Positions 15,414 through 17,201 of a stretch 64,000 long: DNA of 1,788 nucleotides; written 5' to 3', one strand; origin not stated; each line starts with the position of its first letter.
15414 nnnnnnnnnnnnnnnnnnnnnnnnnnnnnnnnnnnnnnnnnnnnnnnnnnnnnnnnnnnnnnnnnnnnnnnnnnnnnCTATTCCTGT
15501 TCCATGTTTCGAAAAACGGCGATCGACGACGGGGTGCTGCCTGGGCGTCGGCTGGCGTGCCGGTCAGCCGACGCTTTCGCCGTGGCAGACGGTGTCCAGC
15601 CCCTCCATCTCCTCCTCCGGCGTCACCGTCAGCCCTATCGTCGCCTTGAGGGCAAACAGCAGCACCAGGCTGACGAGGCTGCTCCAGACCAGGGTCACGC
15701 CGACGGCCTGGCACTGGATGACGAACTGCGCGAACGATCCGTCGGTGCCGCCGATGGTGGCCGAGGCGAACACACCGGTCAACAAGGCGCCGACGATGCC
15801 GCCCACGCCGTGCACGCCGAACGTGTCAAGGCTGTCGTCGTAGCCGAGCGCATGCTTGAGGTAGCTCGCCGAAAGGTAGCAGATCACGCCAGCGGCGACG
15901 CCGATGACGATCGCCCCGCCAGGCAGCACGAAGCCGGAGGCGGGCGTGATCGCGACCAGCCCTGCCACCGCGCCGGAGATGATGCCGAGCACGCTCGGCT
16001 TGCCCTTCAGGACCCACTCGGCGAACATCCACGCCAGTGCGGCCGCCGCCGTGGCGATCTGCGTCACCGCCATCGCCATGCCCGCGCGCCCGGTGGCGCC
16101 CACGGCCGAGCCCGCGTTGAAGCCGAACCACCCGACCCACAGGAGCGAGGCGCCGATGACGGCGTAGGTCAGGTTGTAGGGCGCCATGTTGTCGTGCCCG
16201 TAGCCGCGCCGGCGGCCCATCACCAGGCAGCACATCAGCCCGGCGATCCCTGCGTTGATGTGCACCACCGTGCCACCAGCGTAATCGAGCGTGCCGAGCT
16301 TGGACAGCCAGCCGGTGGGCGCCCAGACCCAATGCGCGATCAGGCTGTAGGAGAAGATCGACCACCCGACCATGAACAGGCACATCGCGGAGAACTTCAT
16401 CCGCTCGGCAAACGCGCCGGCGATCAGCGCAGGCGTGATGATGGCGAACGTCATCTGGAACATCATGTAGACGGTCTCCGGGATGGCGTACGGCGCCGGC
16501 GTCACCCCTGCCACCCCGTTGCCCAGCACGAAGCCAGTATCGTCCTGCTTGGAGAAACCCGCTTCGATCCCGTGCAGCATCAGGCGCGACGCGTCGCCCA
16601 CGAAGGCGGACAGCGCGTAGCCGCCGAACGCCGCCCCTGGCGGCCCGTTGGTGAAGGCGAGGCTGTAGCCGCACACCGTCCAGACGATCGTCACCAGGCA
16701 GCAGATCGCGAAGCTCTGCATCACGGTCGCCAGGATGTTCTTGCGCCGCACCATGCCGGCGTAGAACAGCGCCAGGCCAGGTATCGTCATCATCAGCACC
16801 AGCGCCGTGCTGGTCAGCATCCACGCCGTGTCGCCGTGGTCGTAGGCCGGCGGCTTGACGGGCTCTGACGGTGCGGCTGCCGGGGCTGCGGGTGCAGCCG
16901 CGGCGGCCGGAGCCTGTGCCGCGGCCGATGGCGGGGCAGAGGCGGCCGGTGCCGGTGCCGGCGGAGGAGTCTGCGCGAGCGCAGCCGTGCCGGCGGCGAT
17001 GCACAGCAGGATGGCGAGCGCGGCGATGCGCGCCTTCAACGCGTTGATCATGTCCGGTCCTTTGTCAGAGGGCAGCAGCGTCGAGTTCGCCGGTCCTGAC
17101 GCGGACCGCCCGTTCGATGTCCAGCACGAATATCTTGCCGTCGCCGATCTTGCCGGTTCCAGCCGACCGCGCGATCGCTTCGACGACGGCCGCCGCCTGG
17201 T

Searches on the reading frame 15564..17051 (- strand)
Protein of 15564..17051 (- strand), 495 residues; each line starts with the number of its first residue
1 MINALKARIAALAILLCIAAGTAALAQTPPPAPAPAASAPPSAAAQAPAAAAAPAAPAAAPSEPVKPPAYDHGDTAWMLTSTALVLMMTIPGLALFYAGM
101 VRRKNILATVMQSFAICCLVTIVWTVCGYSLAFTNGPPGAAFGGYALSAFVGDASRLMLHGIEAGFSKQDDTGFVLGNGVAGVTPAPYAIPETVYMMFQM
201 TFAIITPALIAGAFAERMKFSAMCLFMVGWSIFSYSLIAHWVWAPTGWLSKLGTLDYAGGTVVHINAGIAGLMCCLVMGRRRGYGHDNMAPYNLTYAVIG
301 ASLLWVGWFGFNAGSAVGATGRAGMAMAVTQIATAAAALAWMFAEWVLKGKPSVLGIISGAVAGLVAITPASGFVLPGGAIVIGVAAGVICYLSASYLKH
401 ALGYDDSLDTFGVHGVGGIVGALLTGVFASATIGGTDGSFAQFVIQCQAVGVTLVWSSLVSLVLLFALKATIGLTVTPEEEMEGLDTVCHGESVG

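Call 13: search_protein_families(library=pfam, proteins=[window:15564-17051:-], max_evalue=0.001)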
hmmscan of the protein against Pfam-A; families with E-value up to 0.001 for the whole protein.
window:15564-17051:- (495 aa): 1 family
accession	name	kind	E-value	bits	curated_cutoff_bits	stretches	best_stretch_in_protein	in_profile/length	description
PF00909.26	Ammonium_transp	-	3e-117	392.2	23.2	1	76-493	1-397/399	Ammonium Transporter Family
